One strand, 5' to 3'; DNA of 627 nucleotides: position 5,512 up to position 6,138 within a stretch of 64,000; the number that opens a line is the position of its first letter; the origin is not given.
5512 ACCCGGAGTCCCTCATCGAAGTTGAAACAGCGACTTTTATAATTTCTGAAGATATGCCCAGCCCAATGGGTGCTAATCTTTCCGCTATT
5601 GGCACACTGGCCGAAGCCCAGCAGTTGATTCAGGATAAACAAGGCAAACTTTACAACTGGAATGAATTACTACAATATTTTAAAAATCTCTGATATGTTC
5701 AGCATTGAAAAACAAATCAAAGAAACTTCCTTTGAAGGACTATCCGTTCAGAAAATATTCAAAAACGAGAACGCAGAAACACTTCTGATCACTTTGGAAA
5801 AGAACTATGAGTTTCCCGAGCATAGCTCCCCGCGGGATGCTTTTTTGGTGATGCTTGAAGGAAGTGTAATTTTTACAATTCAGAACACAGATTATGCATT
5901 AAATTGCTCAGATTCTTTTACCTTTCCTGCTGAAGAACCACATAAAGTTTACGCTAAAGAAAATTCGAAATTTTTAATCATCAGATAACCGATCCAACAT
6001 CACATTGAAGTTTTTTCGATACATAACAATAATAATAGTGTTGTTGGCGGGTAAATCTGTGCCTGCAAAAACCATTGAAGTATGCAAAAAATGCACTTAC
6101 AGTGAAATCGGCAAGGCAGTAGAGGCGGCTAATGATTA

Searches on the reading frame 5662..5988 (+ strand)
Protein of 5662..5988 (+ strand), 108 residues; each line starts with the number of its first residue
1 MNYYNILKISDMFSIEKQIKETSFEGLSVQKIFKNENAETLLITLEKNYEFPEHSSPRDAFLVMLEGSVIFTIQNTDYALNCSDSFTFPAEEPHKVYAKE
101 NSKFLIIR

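Call 7: search_protein_families(library=pfam, proteins=[window:5662-5988:+], max_evalue=0.01)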
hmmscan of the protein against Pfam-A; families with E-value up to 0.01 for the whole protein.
window:5662-5988:+ (108 aa): 2 families
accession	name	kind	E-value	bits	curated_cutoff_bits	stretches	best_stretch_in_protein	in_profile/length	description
PF07883.17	Cupin_2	-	2.8e-08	33.8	27.2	1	42-102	2-62/70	Cupin domain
PF02311.25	AraC_binding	-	6.4e-05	23.1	21.1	1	47-101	12-66/135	AraC-like ligand binding domain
